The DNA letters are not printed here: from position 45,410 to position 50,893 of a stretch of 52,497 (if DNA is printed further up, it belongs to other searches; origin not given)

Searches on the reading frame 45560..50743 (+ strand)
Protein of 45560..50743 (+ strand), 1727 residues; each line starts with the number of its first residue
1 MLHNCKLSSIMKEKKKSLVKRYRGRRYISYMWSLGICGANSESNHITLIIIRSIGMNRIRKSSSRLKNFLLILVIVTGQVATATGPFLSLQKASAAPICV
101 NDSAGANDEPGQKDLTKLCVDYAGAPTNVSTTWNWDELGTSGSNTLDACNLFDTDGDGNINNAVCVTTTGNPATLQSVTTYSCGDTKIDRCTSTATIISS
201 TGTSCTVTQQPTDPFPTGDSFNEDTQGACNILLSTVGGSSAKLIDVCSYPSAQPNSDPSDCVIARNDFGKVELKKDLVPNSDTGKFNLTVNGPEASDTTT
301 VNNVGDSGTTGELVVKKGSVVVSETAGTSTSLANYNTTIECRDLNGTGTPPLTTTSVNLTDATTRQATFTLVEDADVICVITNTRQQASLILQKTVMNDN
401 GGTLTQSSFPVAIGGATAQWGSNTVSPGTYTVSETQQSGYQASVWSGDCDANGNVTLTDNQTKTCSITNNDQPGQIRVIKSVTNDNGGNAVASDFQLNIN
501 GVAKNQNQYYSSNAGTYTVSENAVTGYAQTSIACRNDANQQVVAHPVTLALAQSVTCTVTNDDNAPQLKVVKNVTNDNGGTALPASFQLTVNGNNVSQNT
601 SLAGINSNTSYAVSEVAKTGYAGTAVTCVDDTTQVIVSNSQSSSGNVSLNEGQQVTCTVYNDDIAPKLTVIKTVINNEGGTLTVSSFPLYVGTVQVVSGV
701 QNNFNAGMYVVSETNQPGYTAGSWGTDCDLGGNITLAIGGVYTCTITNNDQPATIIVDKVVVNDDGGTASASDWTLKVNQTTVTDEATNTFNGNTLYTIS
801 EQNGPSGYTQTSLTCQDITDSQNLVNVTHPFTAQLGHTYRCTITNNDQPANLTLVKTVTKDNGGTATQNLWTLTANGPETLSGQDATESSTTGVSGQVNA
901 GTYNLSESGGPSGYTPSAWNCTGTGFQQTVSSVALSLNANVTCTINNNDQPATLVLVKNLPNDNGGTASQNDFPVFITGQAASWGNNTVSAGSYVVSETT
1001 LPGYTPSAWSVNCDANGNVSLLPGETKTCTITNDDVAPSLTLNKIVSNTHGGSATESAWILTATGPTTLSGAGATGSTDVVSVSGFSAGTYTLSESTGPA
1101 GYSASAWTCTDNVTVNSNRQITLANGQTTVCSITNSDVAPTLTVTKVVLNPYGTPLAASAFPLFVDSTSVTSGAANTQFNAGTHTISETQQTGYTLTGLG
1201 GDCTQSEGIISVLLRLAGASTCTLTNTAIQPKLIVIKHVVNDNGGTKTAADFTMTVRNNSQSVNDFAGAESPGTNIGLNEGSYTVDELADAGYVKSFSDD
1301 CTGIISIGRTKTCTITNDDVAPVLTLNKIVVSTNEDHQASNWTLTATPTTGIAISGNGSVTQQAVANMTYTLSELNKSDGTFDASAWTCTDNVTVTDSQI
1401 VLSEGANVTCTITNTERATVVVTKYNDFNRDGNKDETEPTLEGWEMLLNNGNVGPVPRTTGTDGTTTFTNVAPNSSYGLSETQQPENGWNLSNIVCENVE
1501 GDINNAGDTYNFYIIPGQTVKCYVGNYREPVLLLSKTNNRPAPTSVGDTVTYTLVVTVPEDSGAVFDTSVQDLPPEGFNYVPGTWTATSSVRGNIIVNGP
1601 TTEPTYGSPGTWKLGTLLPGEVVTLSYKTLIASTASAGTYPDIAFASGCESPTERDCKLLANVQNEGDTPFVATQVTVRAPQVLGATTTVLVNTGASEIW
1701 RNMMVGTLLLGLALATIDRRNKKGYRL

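Call 20: search_protein_families(library=pfam, proteins=[window:45560-50743:+], max_evalue=0.0001)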
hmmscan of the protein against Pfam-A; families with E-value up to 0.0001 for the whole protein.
window:45560-50743:+ (1727 aa): 4 families
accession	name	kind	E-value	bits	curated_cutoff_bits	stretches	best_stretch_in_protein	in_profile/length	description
PF19403.5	SpaA_2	-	1.9e-126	413.4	25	10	847-945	1-96/96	Prealbumin-like fold domain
PF24514.1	SpaA_4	-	8.5e-20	72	27.3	0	487-562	21-106/107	Prealbumin-like fold domain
PF17802.7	SpaA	-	1.6e-11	44.6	23.1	0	1435-1487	9-64/91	Prealbumin-like fold domain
PF20674.3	SpaA_3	-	5.2e-05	23.7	24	1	271-385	2-121/121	Prealbumin-like fold domain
